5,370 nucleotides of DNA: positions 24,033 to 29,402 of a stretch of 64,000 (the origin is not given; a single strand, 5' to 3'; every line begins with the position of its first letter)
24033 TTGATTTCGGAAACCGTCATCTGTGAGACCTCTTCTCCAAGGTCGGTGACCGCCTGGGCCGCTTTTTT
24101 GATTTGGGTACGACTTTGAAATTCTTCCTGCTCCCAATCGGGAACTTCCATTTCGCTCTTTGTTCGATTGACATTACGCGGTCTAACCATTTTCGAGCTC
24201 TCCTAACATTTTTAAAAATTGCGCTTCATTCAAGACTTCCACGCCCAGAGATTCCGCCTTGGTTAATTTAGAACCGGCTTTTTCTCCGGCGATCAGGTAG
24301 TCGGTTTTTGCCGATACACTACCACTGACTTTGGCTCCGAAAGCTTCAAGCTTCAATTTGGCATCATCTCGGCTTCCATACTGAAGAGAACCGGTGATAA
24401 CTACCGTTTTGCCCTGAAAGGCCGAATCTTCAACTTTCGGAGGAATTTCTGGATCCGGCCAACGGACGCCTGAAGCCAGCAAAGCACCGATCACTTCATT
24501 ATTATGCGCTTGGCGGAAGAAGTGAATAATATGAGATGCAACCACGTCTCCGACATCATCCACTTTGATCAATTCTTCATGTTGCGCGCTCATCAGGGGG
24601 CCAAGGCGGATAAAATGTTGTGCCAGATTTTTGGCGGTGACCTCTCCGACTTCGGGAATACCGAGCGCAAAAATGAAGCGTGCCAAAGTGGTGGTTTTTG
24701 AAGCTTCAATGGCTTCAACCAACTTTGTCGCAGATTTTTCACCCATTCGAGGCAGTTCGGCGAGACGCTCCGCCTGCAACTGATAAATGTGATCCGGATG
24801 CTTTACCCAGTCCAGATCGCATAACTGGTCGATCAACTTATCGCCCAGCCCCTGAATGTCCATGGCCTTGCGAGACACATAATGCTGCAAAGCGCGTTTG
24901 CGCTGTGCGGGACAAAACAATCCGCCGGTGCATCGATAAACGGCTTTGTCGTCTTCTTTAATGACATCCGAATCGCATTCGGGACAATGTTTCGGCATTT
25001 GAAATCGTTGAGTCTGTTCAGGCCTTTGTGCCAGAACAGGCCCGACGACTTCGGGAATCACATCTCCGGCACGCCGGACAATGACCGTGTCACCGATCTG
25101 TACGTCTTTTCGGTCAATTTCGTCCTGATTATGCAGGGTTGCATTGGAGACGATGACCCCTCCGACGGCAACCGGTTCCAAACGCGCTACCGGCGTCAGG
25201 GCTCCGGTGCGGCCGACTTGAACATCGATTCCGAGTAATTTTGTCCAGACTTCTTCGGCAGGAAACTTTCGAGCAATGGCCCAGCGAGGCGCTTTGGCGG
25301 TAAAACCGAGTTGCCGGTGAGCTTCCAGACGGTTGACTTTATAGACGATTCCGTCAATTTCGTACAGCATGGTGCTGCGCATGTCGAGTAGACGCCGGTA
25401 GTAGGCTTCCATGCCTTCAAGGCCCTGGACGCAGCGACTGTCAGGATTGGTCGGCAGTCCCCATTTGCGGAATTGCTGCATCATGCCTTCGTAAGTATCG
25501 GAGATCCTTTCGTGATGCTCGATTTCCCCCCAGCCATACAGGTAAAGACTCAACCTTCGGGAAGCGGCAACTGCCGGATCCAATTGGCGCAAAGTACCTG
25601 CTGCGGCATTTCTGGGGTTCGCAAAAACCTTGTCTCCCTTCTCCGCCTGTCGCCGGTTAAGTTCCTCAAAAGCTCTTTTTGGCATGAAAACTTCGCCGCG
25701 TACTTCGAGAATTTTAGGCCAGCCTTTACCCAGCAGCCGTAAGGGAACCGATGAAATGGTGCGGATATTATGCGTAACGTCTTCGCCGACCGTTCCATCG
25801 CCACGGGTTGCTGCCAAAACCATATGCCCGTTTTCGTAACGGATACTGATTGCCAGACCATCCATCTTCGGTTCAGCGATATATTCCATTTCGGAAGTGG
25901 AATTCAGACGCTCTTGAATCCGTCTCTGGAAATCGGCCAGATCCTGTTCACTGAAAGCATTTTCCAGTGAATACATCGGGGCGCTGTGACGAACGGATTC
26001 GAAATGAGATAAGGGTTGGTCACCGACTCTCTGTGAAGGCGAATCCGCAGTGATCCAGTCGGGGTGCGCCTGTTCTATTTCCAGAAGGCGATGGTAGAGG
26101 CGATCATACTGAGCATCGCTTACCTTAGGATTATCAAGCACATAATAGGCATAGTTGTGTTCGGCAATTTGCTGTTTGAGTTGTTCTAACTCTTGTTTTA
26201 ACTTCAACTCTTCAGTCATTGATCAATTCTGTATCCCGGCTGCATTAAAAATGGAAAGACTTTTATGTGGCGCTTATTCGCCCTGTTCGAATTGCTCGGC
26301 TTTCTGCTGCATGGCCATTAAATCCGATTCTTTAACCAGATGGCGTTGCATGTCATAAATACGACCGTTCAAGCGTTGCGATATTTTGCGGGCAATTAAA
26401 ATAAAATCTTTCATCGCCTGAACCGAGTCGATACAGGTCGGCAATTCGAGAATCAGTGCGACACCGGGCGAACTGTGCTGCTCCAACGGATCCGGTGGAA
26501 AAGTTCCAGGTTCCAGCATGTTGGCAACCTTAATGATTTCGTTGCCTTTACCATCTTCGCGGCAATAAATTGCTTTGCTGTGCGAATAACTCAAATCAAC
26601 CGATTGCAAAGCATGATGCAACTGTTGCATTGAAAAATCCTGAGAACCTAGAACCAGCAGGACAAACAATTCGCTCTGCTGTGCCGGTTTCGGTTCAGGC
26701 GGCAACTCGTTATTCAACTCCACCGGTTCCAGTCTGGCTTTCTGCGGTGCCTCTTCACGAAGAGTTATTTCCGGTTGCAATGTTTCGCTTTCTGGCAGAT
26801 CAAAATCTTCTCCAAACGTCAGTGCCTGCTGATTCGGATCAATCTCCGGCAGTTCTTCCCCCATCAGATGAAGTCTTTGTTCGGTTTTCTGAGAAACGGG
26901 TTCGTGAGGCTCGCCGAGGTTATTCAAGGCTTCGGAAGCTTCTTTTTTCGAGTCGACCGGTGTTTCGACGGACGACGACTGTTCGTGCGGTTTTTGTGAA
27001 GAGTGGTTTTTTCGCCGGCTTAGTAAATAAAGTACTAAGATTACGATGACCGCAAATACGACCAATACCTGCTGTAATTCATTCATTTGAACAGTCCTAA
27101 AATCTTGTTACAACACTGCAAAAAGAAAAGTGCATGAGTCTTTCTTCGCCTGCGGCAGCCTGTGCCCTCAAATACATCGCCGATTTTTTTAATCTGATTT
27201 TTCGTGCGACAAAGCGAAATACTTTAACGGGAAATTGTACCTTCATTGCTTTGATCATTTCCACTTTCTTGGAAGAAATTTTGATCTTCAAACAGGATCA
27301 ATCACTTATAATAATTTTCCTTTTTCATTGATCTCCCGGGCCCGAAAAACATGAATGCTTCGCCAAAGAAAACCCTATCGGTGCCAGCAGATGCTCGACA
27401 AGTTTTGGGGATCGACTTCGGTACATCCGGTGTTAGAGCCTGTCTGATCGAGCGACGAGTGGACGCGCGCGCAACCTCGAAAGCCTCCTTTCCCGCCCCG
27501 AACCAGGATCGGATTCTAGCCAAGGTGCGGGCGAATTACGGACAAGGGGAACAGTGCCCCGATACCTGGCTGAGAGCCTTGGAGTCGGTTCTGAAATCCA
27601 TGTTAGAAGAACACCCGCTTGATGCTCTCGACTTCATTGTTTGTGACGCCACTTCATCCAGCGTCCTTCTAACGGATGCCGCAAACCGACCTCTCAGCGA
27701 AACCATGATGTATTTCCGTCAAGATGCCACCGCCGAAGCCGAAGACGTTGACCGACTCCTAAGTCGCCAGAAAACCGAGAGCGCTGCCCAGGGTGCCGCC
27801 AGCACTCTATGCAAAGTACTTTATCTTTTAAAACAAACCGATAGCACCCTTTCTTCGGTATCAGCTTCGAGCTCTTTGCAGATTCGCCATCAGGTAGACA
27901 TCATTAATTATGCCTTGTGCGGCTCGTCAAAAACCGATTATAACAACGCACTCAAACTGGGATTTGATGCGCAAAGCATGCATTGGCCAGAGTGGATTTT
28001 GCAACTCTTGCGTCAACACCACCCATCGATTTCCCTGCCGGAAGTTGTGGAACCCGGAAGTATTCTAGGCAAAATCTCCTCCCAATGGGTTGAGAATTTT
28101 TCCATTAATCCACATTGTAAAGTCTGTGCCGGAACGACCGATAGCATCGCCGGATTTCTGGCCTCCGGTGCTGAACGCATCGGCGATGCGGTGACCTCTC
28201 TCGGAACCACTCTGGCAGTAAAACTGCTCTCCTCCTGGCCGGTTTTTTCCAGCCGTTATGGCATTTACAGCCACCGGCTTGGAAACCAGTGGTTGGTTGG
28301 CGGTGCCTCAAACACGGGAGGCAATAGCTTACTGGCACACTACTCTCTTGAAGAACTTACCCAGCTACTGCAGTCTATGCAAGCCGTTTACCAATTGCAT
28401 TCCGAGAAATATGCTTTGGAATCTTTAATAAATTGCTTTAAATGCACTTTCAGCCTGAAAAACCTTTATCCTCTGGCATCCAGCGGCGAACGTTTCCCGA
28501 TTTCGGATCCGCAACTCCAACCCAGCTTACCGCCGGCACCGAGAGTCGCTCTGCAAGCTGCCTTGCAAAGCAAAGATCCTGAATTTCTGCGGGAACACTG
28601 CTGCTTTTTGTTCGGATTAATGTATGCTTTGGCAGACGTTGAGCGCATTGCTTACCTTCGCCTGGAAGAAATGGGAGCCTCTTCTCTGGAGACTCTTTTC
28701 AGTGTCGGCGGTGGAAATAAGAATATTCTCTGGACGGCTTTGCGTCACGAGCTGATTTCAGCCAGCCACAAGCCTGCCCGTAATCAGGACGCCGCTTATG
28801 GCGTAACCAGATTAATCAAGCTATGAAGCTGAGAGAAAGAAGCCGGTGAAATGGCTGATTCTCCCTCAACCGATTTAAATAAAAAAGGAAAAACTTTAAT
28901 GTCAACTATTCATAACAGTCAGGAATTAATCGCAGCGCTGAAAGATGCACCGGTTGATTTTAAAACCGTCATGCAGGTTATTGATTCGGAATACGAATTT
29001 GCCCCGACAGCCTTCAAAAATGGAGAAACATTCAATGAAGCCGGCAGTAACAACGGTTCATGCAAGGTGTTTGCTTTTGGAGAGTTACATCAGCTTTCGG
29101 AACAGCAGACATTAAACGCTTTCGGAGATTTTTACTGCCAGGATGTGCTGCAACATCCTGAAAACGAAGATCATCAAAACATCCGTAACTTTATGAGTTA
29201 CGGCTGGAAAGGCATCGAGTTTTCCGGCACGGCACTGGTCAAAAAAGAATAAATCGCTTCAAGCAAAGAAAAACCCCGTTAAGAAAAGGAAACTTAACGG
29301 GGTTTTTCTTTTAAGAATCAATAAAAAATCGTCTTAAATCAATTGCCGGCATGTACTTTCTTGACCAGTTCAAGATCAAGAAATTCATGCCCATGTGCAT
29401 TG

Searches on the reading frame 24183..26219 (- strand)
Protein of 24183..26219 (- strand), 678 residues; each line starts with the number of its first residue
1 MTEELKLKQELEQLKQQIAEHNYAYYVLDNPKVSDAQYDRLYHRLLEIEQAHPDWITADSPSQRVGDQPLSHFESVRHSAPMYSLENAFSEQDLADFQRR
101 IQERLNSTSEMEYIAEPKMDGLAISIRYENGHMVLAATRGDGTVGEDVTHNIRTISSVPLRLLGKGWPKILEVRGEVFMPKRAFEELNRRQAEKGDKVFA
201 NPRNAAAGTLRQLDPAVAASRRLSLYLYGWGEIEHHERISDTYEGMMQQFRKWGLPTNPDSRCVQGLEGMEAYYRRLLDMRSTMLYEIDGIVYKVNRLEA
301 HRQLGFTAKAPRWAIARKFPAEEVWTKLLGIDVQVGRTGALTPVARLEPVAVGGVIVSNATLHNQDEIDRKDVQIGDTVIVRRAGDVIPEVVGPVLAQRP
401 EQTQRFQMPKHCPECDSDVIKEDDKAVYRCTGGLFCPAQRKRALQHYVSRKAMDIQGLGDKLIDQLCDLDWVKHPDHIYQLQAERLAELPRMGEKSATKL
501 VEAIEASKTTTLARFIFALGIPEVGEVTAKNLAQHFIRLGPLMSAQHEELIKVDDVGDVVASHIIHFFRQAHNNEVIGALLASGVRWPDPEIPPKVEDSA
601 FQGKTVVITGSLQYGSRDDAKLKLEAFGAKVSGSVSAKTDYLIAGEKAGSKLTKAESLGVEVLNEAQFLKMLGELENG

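Call 27: search_protein_families(library=pfam, proteins=[window:24183-26219:-])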
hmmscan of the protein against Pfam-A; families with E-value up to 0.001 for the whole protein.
window:24183-26219:- (678 aa): 8 families
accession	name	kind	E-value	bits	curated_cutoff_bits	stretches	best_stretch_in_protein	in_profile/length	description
PF01653.23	DNA_ligase_aden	-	1.4e-97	326.6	27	1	71-322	2-253/253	NAD-dependent DNA ligase adenylation domain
PF03120.22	DNA_ligase_OB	-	6.7e-35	119.3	32.9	1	326-402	2-78/79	NAD-dependent DNA ligase OB-fold domain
PF12826.13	HHH_2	-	3.3e-23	82.1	27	1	514-577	1-64/64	Helix-hairpin-helix motif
PF00533.33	BRCT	-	8.3e-14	52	21.3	1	600-671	5-77/78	BRCA1 C Terminus (BRCT) domain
PF03119.21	DNA_ligase_ZBD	-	5.1e-11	42.7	25.8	1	411-438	1-27/27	NAD-dependent DNA ligase C4 zinc finger domain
PF14520.12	HHH_5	-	6.5e-09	36.6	27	1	453-505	5-56/57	Helix-hairpin-helix domain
PF22745.1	Nlig-Ia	-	1.7e-08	35.4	27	1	10-56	5-51/92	DNA ligase-like, N-terminal NAD+-binding domain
PF12738.14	PTCB-BRCT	-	2.5e-05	24.6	22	1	616-664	12-60/63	twin BRCT domain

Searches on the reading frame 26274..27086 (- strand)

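Call 27: search_protein_families(library=pfam, proteins=[window:26274-27086:-])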
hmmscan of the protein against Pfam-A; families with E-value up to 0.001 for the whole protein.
window:26274-27086:- (270 aa): 1 family
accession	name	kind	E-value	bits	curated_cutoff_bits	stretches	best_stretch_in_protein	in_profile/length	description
PF04354.18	ZipA_C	-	2.9e-21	76.1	23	1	145-261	7-127/128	ZipA, C-terminal FtsZ-binding domain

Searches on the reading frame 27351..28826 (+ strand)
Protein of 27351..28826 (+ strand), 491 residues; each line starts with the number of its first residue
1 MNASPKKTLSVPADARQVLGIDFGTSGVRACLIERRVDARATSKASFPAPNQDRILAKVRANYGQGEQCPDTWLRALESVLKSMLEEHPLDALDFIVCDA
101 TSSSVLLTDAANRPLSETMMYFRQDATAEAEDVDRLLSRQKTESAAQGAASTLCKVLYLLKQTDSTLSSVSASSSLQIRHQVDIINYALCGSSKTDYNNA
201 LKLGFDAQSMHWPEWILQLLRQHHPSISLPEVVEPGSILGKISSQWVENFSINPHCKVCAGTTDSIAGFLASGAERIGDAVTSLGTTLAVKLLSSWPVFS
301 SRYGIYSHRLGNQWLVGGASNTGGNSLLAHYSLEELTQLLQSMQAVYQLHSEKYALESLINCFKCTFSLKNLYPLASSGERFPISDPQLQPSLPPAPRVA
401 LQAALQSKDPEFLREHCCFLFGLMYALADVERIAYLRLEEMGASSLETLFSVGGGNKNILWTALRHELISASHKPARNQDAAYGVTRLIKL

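Call 27: search_protein_families(library=pfam, proteins=[window:27351-28826:+])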
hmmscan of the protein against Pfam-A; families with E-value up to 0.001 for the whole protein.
window:27351-28826:+ (491 aa): 2 families
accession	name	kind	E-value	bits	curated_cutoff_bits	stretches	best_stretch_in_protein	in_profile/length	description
PF00370.27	FGGY_N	-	2.4e-15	57.3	28.8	1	18-270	2-244/245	FGGY family of carbohydrate kinases, N-terminal domain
PF02782.22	FGGY_C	-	0.00018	21.8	27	1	281-464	2-168/198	FGGY family of carbohydrate kinases, C-terminal domain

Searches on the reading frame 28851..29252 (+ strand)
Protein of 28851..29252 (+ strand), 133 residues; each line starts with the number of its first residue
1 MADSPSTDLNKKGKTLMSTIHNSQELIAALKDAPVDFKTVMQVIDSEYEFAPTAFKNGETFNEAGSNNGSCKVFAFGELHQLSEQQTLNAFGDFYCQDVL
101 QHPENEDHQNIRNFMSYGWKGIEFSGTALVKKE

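Call 27: search_protein_families(library=pfam, proteins=[window:28851-29252:+])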
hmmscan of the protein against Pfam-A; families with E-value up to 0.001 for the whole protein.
window:28851-29252:+ (133 aa): 1 family
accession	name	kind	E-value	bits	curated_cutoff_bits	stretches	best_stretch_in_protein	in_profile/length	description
PF08888.16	HopJ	-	9.2e-46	155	27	1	25-129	3-109/109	HopJ type III effector protein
